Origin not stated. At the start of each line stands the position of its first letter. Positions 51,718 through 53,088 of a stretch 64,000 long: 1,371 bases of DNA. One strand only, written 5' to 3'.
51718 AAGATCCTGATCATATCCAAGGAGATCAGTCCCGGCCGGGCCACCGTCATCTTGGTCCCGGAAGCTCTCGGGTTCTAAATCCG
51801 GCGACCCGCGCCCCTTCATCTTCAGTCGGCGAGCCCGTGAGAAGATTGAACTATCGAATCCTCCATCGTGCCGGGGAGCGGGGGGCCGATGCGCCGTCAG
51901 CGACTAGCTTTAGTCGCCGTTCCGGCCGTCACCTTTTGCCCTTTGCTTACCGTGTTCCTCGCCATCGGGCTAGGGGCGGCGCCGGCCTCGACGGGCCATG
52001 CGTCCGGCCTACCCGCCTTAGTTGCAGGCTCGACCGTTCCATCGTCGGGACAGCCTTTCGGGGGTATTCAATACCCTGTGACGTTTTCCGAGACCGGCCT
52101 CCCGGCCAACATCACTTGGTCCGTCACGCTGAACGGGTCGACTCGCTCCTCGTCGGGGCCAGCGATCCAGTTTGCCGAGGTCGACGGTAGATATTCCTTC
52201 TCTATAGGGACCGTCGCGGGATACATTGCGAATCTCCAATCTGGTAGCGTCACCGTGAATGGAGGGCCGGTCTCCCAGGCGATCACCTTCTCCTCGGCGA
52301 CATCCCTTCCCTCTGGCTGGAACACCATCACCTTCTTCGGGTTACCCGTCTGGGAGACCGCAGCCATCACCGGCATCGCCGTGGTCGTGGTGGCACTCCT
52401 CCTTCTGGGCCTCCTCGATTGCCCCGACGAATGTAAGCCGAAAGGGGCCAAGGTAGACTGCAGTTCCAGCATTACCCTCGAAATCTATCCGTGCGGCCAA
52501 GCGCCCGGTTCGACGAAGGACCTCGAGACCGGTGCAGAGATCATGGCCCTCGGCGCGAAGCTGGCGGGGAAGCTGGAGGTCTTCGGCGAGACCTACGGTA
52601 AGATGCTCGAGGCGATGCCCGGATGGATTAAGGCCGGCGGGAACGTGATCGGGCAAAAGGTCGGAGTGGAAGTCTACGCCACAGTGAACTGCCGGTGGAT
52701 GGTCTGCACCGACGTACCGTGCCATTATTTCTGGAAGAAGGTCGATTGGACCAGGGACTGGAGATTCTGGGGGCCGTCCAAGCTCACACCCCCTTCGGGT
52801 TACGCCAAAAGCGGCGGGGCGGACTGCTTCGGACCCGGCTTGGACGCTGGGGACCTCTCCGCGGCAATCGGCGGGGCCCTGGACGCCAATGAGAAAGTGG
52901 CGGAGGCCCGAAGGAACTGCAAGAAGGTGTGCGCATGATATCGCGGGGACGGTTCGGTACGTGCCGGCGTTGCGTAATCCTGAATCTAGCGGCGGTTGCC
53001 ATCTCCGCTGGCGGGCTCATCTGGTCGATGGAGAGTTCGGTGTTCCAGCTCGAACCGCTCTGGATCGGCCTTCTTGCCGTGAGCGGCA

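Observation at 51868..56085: A ~50-75 aa extracellular module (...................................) occurs four times across two neighbouring surface proteins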

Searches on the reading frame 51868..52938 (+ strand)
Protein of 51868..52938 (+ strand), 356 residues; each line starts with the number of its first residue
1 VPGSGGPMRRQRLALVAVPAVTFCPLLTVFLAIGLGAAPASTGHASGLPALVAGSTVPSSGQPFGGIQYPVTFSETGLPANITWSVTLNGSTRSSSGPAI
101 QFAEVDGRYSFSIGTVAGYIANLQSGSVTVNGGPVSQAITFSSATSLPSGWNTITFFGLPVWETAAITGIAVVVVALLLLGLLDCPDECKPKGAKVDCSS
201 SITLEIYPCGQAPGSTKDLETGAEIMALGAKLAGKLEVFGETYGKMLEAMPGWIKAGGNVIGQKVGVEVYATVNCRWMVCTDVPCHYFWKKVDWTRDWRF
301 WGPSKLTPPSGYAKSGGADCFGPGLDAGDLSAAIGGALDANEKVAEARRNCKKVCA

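Call 3: search_protein_families(library=pfam, proteins=[window:51868-52938:+], max_evalue=1)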
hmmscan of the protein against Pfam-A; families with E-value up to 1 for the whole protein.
window:51868-52938:+ (356 aa): 3 families
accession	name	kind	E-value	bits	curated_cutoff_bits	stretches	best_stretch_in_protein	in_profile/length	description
PF09136.16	Glucodextran_B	-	0.016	15.5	27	1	115-155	20-62/83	Glucodextranase, domain B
PF05453.18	Toxin_6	-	0.13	13.2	25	1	184-198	5-19/28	BmTXKS1/BmP02 toxin family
PF12733.13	Cadherin-like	-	0.22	12.4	24.2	0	127-155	41-68/89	Cadherin-like beta sandwich domain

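Call 4: search_protein_families(library=ncbifam, proteins=[window:51868-52938:+], max_evalue=1)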
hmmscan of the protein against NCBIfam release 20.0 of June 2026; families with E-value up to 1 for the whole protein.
window:51868-52938:+ (356 aa): 0 families

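Call 16: find_homologous_proteins(query=window:51868-52938:+)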
Query window:51868-52938:+ (356 aa): 63 proteins with E <= 0.001 among 8000 candidates.
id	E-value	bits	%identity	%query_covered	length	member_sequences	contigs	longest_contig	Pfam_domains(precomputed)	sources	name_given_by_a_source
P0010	9.3e-193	659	84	98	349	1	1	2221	-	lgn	-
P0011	1.5e-190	651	100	80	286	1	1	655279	-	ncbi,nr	ncbi:MAG: hypothetical protein L3K14_04285 [Thermoplasmata archaeon]|nr:hypothetical protein [Thermo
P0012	3.5e-145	502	66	98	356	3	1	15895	-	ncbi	-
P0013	6.6e-117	409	62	21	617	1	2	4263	PF20585.5,PF06742.17,PF22898.3,PF22067.3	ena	-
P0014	9.5e-112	392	85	63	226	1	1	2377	-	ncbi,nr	ncbi:MAG: hypothetical protein L3J97_06940, partial [Thermoplasmata archaeon]|nr:hypothetical protei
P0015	5.1e-98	347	48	96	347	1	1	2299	-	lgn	-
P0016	5.1e-69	251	49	26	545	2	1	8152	-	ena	-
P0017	7.9e-69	251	52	21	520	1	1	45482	-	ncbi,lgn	-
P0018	1.5e-66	243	47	21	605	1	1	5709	-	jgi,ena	-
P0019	3.2e-66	242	40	35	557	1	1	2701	PF06742.17,PF01436.28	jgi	jgi:YVTN family beta-propeller protein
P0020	7.6e-57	211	58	22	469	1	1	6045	-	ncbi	-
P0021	1.7e-49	187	44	24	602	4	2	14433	-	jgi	-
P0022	1.3e-45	174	47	25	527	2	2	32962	PF11999.14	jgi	jgi:hypothetical protein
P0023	1.4e-45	174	49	27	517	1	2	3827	PF24681.2,PF13415.13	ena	-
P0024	6.5e-45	172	40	34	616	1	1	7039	-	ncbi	-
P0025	4.5e-44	169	38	36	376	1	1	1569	PF27154.1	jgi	jgi:hypothetical protein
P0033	9.3e-35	139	46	24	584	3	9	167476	-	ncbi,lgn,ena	-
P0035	8.2e-34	136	55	21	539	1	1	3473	PF16640.12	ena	-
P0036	1.2e-32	132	49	18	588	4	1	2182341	-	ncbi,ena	-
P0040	1.0e-27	115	47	22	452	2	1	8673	-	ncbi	-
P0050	1.8e-22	98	41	21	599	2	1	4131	-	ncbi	-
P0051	1.9e-22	98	35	23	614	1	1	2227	PF18998.7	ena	-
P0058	1.7e-17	82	40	25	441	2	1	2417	PF08308.18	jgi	-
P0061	2.1e-15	75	50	22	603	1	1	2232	PF00801.27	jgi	jgi:DNA-binding beta-propeller fold protein YncE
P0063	6.1e-15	73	37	29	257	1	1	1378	PF27154.1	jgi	jgi:hypothetical protein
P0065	1.2e-11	63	39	25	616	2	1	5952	-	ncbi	-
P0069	6.7e-7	47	39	24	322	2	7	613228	-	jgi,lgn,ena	-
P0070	7.9e-7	47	45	21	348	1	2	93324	-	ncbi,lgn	-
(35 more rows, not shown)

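Call 17: search_protein_families(library=pfam, proteins=[P0013, P0019, P0025, P0063, P0022, P0035, P0051, P0058, P0061, P0012], max_evalue=0.1)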
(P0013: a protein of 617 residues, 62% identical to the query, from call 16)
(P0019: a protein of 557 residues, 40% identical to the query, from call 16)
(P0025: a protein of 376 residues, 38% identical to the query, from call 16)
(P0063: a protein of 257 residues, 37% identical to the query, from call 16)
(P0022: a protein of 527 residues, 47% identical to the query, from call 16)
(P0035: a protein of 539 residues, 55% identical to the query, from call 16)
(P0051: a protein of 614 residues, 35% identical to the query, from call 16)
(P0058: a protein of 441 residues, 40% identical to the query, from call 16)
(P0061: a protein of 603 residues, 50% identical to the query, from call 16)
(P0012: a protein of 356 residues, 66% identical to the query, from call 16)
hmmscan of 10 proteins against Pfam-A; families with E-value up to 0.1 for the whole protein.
P0013 (617 aa): 11 families
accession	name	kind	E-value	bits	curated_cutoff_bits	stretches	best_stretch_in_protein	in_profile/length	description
PF06742.16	DUF1214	-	1.3e-08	35.8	25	0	472-501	15-44/112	Protein of unknown function (DUF1214)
PF22067.2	Cep192_D3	-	2.2e-07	31.3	27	0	289-339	48-98/99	Cep192 domain 3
PF22898.2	NOMO1-like_1st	-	4.3e-07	30.4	27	0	516-542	46-72/85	BOS complex subunit NOMO1-like, first beta sandwich domain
PF20585.4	Pectate_lyase_5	-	7.3e-07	29.8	24.3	0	43-106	35-94/126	Putative pectate lyase-like adhesive domain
PF17893.6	Cas9_b_hairpin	-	2e-05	24.7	25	0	79-117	42-81/90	CRISPR-associated endonuclease Cas9 beta-hairpin domain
PF24507.1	Ig_CFAP65_4th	-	0.00055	20.7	27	0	287-318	25-55/76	CFAP65, fourth Ig-like domain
PF11687.14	DUF3284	-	0.0016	18.7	23.7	0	161-204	35-75/119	Domain of unknown function (DUF3284)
PF24879.1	DUF7737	-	0.0028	18.1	27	0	273-312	23-62/103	Domain of unknown function (DUF7737)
PF19407.5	DUF5979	-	0.004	18.2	25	0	34-96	16-80/104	Domain of unknown function (DUF5979)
PF21653.3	pulA_all-beta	-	0.0062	16.5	26.7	0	326-339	46-59/60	Pullulanase, all-beta domain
PF17801.7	Melibiase_C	-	0.026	15.1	22.9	0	478-496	25-43/71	Alpha galactosidase C-terminal beta sandwich domain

P0019 (557 aa): 5 families
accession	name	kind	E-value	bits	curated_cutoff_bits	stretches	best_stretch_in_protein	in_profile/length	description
PF06742.16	DUF1214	-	1.4e-06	29.2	25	0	93-118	21-46/112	Protein of unknown function (DUF1214)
PF01436.27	NHL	-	1.9e-05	24.9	20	1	63-86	4-26/28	NHL repeat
PF17893.6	Cas9_b_hairpin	-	0.0021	18.2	25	0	333-374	45-86/90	CRISPR-associated endonuclease Cas9 beta-hairpin domain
PF25175.1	Beta-prop_WDR5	-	0.09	12.5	250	0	38-88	113-163/296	WDR5 beta-propeller domain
PF23374.1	Fn3_arc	-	0.098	13.2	28.9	0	173-220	26-73/78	Archaeal fibronectin-III type-like domain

P0025 (376 aa): 4 families
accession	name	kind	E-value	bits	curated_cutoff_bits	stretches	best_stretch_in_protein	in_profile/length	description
PF02837.24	Glyco_hydro_2_N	-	0.007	16.7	28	0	140-256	22-119/169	Glycosyl hydrolases family 2, sugar binding domain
PF13203.12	DUF2201_N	-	0.032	14.3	23.2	0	22-53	222-255/271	Putative metallopeptidase domain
PF22058.2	X25_BaPul_like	-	0.054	14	27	0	203-227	36-60/87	Pullulanase X25 domain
PF02014.22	Reeler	-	0.088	13.8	21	0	90-117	16-43/131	Reeler domain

P0063 (257 aa): 9 families
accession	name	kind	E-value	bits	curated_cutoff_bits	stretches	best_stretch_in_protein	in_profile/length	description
PF00127.26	Copper-bind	-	0.0062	17.4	21.2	0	158-234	19-89/99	Copper binding proteins, plastocyanin/azurin family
PF17219.8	YAF2_RYBP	-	0.0065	16.4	22.4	0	107-115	15-23/33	Yaf2/RYBP C-terminal binding motif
PF11495.14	Regulator_TrmB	-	0.021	14.5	22.2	0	155-221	132-192/233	Archaeal transcriptional regulator TrmB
PF22058.2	X25_BaPul_like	-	0.022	15.3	27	0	126-157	36-66/87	Pullulanase X25 domain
PF22670.1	Gp10_D3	-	0.029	15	27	0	105-161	41-97/122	Baseplate wedge protein gp10 domain 3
PF07495.19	Y_Y_Y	-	0.045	14.1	26.6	0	27-53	18-41/65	Y_Y_Y domain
PF02837.24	Glyco_hydro_2_N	-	0.048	14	28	0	59-106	22-67/169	Glycosyl hydrolases family 2, sugar binding domain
PF11883.13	DUF3403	-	0.052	14.1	28.9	0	109-118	32-41/45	Domain of unknown function (DUF3403)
PF04623.17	Adeno_E1B_55K_N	-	0.062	14.5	25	0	181-205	7-31/71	Adenovirus E1B protein N-terminus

P0022 (527 aa): 2 families
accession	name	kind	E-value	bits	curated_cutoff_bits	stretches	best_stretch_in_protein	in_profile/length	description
PF11999.13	Ice_binding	-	7.1e-48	163.4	28.7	1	13-163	50-208/208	Ice-binding-like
PF08244.19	Glyco_hydro_32C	-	0.014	15.9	21.9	0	325-400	41-85/158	Glycosyl hydrolases family 32 C terminal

P0035 (539 aa): 2 families
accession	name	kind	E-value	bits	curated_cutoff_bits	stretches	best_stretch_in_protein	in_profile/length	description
PF16640.11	Big_3_5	-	7.5e-11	42.9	35.5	2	16-101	2-87/88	Bacterial Ig-like domain (group 3)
PF24170.1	Fn3-II_PB4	-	0.041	14.6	27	0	150-189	21-60/95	Straight fiber protein PB4 second Fn3-like domain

P0051 (614 aa): 1 family
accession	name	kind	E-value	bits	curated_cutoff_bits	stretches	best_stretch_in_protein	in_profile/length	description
PF18998.6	Flg_new_2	-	5.5e-22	78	23.6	3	145-215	2-71/73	Divergent InlB B-repeat domain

P0058 (441 aa): 4 families
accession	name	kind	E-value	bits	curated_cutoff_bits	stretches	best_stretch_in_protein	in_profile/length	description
PF08308.17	PEGA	-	3.3e-06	27.4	20.8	1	203-246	25-69/71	PEGA domain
PF13620.12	CarboxypepD_reg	-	0.0084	16.9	32.3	1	211-245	47-82/82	Carboxypeptidase regulatory-like domain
PF13944.12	Calycin_like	-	0.0085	16.8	30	1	267-362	10-106/124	Calycin-like beta-barrel domain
PF06742.16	DUF1214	-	0.035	15.1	25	0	323-350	18-45/112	Protein of unknown function (DUF1214)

P0061 (603 aa): 3 families
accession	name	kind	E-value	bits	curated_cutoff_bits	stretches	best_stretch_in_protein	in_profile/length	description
PF00801.26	PKD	-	1.6e-06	28.5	23.5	1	464-535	3-76/80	PKD domain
PF10282.15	Lactonase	-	0.0017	18.1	21.7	1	219-296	31-115/344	Lactonase, 7-bladed beta-propeller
PF01436.27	NHL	-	0.002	18.5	20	0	226-243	3-19/28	NHL repeat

P0012 (356 aa): 0 families

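Call 22: predict_structure(protein=window:51868-52938:+)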
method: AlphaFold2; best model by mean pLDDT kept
length: 356 residues; sequences in the alignment: 1
mean_pLDDT: 42.5   pTM: 0.29
mean pLDDT of the five models: 42.5, 36.1, 32.1, 29.2, 28.1
residues with pLDDT >= 90: 0; 70-90: 0; 50-70: 87; < 50: 269
segments of 3 or more residues with pLDDT < 50: 1-9, 13-19, 36-166, 183-193, 209-268, 293-331
pLDDT, mean of each block of 10 residues (from residue 1): 46 47 56 45 31 26 30 34 41 39 35 36 41 40 36 32 48 64 46 50 51 40 40 36 36 32 43 56 56 47 34 34 42 49 59 60
secondary structure, 60 per line:
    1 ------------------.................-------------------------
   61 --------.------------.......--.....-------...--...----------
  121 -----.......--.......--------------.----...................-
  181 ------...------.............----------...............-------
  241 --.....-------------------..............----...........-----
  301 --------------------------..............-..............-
elements in order: H19-35 E82-88 E91-95 E103-105 E108-110 E126-132 E135-141 H161-179 E196-208 H219-233 H243-247 E267-280 E285-295 H327-340 H342-355

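Call 33: find_encoding_contigs(protein=P0025, flank=3000, max_places=2)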
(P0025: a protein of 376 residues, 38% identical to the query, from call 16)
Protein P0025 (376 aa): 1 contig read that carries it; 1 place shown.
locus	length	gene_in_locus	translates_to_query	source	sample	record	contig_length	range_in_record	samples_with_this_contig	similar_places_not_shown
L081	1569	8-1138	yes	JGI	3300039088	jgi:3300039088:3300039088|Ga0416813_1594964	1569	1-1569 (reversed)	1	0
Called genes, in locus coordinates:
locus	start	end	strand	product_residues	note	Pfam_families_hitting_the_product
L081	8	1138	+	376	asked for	PF27154:ORF11_beta (faint)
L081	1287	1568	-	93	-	?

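Call 45: find_encoding_contigs(protein=P0012, flank=8000, max_places=3)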
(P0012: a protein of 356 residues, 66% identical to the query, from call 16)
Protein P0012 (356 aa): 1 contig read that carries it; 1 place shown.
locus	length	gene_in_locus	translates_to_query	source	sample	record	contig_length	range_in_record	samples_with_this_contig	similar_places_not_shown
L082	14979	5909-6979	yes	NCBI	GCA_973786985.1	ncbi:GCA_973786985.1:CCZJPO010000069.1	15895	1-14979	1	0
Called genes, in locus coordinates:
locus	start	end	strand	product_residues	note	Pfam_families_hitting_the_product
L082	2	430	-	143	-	?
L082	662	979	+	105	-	-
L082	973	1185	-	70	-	-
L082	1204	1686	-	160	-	PF00702:Hydrolase (weak), PF08282:Hydrolase_3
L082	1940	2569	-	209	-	PF02637:GatB_Yqey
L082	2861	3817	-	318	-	PF02934:GatB_N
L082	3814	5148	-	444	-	PF18195:GatD_N, PF00710:Asparaginase, PF17763:Asparaginase_C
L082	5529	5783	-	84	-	-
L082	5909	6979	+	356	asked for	-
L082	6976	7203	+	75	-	-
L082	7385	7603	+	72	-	-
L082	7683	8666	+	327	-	PF13243:SQHop_cyclase_C (faint)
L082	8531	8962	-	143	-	-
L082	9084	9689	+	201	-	-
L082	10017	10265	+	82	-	-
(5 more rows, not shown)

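Call 46: find_encoding_contigs(protein=P0011, flank=8000, max_places=2)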
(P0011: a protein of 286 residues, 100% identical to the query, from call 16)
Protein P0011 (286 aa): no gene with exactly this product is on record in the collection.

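Call 49: search_protein_families(library=pfam, alignment_id=A4, max_evalue=0.00001)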
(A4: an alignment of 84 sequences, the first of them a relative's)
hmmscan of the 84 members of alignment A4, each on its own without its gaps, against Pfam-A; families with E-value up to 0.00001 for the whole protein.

A. member 1, P0013 (617 aa): 4 families
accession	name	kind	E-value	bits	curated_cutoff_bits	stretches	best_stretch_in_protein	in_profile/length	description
PF06742.16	DUF1214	-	1.3e-08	35.8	25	0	472-501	15-44/112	Protein of unknown function (DUF1214)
PF22067.2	Cep192_D3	-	2.2e-07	31.3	27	0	289-339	48-98/99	Cep192 domain 3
PF22898.2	NOMO1-like_1st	-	4.3e-07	30.4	27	0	516-542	46-72/85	BOS complex subunit NOMO1-like, first beta sandwich domain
PF20585.4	Pectate_lyase_5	-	7.3e-07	29.8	24.3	0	43-106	35-94/126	Putative pectate lyase-like adhesive domain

B. families by the number of members that match (of 84 scanned): 23 families
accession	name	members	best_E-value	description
PF06742.16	DUF1214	7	1.3e-08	Protein of unknown function (DUF1214)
PF11999.13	Ice_binding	4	3.4e-59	Ice-binding-like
PF23157.1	DUF7055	3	9.5e-08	Domain of unknown function (DUF7055)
PF18998.6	Flg_new_2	2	5.5e-22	Divergent InlB B-repeat domain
PF13418.12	Kelch_4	2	2.5e-16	Galactose oxidase, central domain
PF24681.1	Kelch_KLHDC2_KLHL20_DRC7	2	1.4e-15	KLHDC2/KLHL20/DRC7 Kelch-repeats domain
PF20585.4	Pectate_lyase_5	2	1.1e-10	Putative pectate lyase-like adhesive domain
PF13415.12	Kelch_3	2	9.8e-10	Galactose oxidase, central domain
PF01436.27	NHL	2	6.8e-08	NHL repeat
PF22067.2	Cep192_D3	2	1.1e-07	Cep192 domain 3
PF10282.15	Lactonase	2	1.1e-06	Lactonase, 7-bladed beta-propeller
PF04185.19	Phosphoesterase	1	2.5e-20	Phosphoesterase family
PF04586.22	Peptidase_S78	1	9.7e-12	Caudovirus prohead serine protease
PF16640.11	Big_3_5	1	7.5e-11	Bacterial Ig-like domain (group 3)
PF24981.1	Beta-prop_ATRN-LZTR1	1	4e-08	Attractin/LZTR1 beta-propeller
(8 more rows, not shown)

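Call 57: search_protein_families(library=ncbifam, proteins=[P0023], max_evalue=1)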
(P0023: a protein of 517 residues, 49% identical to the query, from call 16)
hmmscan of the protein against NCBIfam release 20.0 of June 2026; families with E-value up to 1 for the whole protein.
P0023 (517 aa): 6 families
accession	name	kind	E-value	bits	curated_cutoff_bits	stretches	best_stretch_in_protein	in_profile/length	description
NF041738.1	GG_III-CTERM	domain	0.0016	18.3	22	1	492-517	1-27/28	GGIII-like transmembrane region-containing protein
NF052485.1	sider_ATP_EitC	equivalog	0.03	13.7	485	0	264-325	21-82/251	siderophore ABC transporter ATP-binding protein EitC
NF033846.1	Rumino_NPXTG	domain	0.061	13.7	23.5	1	489-516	3-30/30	NPXTG-anchored protein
NF000405.1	HARLDQ_not_B3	exception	0.12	11.9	350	0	396-421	151-176/267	HARLDQ motif MBL-fold protein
TIGR03522.1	GldA_ABC_ATP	equivalog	0.17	11.3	402.6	0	270-313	27-71/301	gliding motility-associated ABC transporter ATP-binding subunit GldA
NF047339.1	blaCSR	exception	0.73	9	600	0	397-420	174-197/295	CSR family subclass B3 metallo-beta-lactamase-like protein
